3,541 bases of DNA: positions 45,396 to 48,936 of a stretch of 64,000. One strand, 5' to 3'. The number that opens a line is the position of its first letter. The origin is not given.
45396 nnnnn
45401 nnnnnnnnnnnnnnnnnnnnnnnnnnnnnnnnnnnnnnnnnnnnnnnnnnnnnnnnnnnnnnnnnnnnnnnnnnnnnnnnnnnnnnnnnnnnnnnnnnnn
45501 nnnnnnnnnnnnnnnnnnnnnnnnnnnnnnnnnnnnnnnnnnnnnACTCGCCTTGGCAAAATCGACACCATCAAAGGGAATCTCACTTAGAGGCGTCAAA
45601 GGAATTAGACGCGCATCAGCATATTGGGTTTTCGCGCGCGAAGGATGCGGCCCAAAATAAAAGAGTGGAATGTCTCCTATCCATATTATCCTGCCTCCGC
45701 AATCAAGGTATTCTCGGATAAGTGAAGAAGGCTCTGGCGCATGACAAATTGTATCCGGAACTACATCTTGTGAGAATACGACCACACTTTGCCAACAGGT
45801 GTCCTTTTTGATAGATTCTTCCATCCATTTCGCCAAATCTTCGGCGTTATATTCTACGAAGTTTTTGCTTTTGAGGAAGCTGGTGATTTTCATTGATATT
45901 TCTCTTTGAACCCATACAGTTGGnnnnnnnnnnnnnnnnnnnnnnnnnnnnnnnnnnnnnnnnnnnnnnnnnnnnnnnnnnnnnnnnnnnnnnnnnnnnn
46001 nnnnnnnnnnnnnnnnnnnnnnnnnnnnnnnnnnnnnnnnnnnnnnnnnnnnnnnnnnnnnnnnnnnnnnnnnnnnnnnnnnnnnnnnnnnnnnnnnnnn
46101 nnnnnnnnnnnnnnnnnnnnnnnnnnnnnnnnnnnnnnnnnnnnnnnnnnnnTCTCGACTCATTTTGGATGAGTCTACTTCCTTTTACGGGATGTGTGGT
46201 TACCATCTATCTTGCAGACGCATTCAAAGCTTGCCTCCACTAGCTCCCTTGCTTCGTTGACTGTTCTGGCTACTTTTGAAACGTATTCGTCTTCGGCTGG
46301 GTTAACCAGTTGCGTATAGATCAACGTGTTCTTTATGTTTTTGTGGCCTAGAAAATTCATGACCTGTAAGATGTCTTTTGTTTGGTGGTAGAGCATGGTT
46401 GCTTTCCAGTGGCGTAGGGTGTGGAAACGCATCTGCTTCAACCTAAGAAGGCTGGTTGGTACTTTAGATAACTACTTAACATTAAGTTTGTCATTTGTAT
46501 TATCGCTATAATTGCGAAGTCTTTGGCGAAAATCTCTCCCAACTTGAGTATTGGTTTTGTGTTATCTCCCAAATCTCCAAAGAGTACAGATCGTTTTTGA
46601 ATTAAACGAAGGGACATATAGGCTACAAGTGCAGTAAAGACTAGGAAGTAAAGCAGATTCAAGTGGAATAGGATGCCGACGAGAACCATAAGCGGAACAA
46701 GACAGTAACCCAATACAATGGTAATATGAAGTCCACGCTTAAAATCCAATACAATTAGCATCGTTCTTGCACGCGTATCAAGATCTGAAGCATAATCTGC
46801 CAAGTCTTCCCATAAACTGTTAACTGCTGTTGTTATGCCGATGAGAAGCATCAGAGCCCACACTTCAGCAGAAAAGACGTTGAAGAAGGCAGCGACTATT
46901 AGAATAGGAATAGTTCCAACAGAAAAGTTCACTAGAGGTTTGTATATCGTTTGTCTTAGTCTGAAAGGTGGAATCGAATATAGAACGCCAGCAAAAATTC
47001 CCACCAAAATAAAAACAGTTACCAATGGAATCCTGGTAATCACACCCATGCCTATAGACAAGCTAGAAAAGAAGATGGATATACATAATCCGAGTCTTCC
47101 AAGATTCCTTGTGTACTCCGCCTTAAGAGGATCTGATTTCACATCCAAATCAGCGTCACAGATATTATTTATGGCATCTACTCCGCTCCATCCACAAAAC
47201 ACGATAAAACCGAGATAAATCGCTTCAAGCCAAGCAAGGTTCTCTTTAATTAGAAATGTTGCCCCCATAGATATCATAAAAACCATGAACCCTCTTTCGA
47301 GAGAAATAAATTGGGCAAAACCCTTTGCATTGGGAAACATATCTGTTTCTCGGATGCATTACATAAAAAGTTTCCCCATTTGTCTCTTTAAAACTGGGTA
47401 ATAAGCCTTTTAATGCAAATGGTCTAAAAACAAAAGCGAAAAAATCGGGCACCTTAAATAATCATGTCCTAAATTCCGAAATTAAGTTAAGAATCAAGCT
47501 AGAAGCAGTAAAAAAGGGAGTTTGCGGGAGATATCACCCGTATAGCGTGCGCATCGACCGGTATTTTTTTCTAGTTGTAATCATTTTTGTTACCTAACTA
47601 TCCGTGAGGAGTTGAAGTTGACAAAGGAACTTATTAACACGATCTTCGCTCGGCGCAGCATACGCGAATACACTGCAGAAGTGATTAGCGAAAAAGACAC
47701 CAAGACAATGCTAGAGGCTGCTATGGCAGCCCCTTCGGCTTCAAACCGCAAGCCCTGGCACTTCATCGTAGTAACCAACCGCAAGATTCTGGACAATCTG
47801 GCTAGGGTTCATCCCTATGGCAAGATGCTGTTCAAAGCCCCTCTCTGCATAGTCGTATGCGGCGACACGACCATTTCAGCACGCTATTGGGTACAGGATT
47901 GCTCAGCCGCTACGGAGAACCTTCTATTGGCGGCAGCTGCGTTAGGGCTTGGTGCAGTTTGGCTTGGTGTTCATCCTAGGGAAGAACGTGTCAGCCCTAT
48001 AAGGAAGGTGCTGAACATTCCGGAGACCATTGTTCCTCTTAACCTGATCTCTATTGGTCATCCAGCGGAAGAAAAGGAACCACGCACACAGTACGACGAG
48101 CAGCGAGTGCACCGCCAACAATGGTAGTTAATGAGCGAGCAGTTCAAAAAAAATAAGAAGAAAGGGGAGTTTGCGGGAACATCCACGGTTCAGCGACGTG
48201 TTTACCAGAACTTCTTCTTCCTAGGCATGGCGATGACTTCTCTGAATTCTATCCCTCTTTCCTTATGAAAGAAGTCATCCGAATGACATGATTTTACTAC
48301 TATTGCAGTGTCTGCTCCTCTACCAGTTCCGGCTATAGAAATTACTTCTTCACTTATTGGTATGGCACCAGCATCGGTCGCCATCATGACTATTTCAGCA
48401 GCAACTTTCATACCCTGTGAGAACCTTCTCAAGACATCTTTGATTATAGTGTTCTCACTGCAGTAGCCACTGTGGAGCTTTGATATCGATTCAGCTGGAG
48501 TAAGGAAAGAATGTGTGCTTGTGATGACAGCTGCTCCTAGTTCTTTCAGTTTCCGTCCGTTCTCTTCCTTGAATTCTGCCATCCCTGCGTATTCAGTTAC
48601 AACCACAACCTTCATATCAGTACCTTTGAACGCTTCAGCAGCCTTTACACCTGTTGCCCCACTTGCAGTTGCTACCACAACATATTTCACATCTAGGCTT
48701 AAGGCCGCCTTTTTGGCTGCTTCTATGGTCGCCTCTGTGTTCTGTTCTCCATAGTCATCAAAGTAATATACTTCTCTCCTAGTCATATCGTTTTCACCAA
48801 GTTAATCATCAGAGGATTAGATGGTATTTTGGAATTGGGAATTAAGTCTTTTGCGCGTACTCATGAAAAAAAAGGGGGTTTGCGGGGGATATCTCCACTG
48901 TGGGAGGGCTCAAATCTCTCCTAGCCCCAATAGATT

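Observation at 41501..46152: tRNA-Ile islet: DNA glycosylase between two membrane proteins sharing a GATase-like domain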

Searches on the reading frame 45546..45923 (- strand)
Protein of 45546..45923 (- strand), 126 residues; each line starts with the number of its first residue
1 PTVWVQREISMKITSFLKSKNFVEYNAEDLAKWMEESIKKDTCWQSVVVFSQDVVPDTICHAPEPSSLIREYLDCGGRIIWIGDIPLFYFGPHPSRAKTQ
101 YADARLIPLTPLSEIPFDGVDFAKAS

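Call 87: search_solved_structures(query=A6, max_evalue=10, show_alignments=3)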
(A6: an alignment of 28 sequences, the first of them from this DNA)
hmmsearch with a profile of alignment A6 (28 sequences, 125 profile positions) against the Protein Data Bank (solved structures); distinct sequences matched with E-value up to 10: 4.
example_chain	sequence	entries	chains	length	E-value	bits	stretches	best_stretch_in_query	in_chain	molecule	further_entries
7zr1_C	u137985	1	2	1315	0.22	14.7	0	46-88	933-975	DH domain-containing protein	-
5nr6_A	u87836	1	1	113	0.64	13.3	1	12-51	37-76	MatB protein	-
1bx4_A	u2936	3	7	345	1.6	12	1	20-78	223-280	PROTEIN (ADENOSINE KINASE) | Adenosine kinase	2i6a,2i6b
4o1l_A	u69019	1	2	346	1.6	11.9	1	20-78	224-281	Adenosine kinase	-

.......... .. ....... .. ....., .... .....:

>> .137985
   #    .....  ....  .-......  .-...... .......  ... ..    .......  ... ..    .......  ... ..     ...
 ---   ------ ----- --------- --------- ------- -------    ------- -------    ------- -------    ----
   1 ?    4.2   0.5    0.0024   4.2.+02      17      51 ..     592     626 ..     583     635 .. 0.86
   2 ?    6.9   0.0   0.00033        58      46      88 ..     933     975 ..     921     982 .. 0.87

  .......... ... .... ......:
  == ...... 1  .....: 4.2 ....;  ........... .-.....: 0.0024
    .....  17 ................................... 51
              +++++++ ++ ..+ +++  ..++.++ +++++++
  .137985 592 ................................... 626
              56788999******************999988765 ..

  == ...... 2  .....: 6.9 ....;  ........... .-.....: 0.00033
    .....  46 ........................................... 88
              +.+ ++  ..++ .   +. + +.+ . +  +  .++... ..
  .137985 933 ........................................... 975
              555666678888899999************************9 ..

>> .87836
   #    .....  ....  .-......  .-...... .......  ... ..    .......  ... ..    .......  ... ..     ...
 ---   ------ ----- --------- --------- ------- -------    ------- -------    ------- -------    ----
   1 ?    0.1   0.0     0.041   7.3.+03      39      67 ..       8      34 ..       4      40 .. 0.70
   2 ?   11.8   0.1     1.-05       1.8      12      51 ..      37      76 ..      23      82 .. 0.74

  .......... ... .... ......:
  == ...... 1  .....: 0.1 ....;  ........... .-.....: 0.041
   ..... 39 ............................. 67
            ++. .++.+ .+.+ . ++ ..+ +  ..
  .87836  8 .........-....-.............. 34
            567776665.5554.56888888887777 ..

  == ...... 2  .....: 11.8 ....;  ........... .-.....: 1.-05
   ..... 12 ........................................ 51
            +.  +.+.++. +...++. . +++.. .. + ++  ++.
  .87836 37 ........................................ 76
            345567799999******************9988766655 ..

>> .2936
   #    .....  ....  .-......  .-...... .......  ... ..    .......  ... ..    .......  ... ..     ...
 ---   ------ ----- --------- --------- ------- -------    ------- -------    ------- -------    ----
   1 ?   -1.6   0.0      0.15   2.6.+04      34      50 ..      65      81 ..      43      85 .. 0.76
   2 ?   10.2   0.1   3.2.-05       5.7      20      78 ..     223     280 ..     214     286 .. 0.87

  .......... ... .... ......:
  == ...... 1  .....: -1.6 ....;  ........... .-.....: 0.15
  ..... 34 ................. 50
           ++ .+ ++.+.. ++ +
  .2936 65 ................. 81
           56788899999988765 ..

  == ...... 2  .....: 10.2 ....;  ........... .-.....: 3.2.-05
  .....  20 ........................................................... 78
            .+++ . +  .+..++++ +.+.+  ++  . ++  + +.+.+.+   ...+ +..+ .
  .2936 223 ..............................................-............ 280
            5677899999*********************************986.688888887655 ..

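Call 88: search_protein_families(library=pfam, alignment_id=A6, max_evalue=10)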
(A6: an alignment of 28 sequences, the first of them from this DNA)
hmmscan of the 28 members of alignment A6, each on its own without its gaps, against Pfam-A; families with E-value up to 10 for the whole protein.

A. member 1, seq(126 aa): 0 families

B. families by the number of members that match (of 28 scanned): 30 families (the first 25 are shown)
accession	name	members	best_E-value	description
PF24018.1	DUF7331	2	0.0058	Family of unknown function (DUF7331)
PF12976.13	DUF3860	2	0.023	Domain of Unknown Function with PDB structure (DUF3860)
PF22724.1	NCAB1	1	0.00073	NACHT C-terminal Alpha/Beta 1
PF03345.20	OST48_N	1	0.0091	OST48, N-terminal domain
PF21016.3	RlmN_N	1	0.012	Ribosomal RNA large subunit methyltransferase N-terminal domain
PF11152.14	CCB2_CCB4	1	0.019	Cofactor assembly of complex C subunit B, CCB2/CCB4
PF16163.10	DUF4869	1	0.019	Domain of unknown function (DUF4869)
PF16130.10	DUF4842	1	0.029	Domain of unknown function (DUF4842)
PF22396.1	DUF6976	1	0.035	Family of unknown function (DUF6976)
PF21993.1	TetR_C_13_2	1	0.038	Transcriptional regulator LmrA/YxaF-like, C-terminal domain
PF04990.17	RNA_pol_Rpb1_7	1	0.039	RNA polymerase Rpb1, domain 7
PF13709.12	DUF4159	1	0.04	Domain of unknown function (DUF4159)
PF19569.5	START_2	1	0.07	START-like superfamily domain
PF23665.1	CDCP1_CUB_6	1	0.072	CDCP1 CUB domain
PF20355.3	DUF6650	1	0.074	Family of unknown function (DUF6650)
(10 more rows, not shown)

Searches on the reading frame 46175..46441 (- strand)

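Call 9: search_protein_families(library=pfam, proteins=[window:46175-46441:-], max_evalue=0.1)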
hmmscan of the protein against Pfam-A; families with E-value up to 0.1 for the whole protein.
window:46175-46441:- (88 aa): 2 families
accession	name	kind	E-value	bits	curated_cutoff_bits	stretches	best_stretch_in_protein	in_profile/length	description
PF00589.27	Phage_integrase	-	2e-08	34.6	27.1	1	3-45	126-168/172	Phage integrase family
PF25000.1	DUF7779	-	0.012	16.3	27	1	12-71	1-65/95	Domain of unknown function (DUF7779)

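Call 10: search_protein_families(library=ncbifam, proteins=[window:46175-46441:-], max_evalue=0.1)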
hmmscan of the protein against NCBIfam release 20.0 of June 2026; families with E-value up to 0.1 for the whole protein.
window:46175-46441:- (88 aa): 10 families
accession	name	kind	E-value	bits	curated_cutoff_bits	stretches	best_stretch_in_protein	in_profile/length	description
TIGR02249.1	integrase_gron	subfamily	1.4e-10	41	265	1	2-57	257-312/315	integron integrase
NF003462.0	PRK05084.1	equivalog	4.2e-10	38.9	267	1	3-58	302-357/360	tyrosine recombinase XerS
NF040815.2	recomb_XerA_Arch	equivalog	6.5e-10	39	220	1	2-46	211-255/263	site-specific tyrosine recombinase/integron integrase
TIGR02224.1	recomb_XerC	equivalog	2.2e-08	33.9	335.15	1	3-45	235-277/295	tyrosine recombinase XerC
TIGR02225.1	recomb_XerD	equivalog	6e-07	29.1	329.6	1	2-47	231-276/290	site-specific tyrosine recombinase XerD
NF001399.0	PRK00283.1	subfamily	3.3e-06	26.6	279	1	5-47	243-285/300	tyrosine recombinase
NF011946.0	PRK15417.1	equivalog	1.2e-05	24.7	435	1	5-47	275-317/337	integron integrase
NF002331.0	PRK01287.1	subfamily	0.00024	20.2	371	1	5-45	272-312/365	site-specific tyrosine recombinase XerC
NF007371.0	PRK09871.1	subfamily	0.0039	16.7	222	1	3-44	132-173/198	tyrosine-type DNA invertase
NF007370.0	PRK09870.1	subfamily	0.011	15.4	221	1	5-44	139-178/200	tyrosine-type DNA invertase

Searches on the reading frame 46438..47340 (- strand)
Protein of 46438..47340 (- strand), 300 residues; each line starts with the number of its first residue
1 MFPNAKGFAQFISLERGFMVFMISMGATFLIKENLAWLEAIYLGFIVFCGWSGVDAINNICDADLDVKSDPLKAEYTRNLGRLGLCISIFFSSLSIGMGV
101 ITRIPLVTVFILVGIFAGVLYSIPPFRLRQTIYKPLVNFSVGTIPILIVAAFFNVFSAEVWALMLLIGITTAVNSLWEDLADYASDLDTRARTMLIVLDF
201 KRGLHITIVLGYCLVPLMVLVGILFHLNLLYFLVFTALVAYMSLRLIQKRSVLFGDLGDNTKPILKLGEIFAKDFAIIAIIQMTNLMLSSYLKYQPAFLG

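Call 9: search_protein_families(library=pfam, proteins=[window:46438-47340:-], max_evalue=0.1)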
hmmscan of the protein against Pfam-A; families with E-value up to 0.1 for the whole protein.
window:46438-47340:- (300 aa): 1 family
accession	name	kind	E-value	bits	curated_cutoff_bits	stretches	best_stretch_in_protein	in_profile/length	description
PF01040.23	UbiA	-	1.6e-15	57.6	34.2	1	21-250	3-235/250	UbiA prenyltransferase family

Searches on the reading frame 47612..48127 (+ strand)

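Call 79: search_protein_families(library=pfam, proteins=[window:47612-48127:+], max_evalue=0.01)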
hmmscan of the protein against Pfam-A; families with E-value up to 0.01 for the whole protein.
window:47612-48127:+ (171 aa): 2 families
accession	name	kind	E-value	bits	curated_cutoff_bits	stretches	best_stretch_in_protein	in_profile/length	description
PF00881.29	Nitroreductase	-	1.5e-28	100.5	23.5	2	12-64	2-54/167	Nitroreductase family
PF14512.11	TM1586_NiRdase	-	6.3e-13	49.3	27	1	28-60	158-190/215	Putative TM nitroreductase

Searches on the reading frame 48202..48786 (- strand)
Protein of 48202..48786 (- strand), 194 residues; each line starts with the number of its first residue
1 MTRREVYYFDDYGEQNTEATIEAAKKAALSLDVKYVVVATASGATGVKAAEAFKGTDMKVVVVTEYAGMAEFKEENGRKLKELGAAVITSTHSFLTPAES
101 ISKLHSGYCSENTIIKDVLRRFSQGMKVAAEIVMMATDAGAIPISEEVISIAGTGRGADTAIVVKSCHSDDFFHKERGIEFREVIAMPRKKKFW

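Call 79: search_protein_families(library=pfam, proteins=[window:48202-48786:-], max_evalue=0.01)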
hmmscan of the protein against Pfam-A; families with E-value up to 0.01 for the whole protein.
window:48202-48786:- (194 aa): 1 family
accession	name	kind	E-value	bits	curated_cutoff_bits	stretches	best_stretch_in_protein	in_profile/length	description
PF02887.21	PK_C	-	7.2e-09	36.2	28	1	18-163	1-113/114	Pyruvate kinase, alpha/beta domain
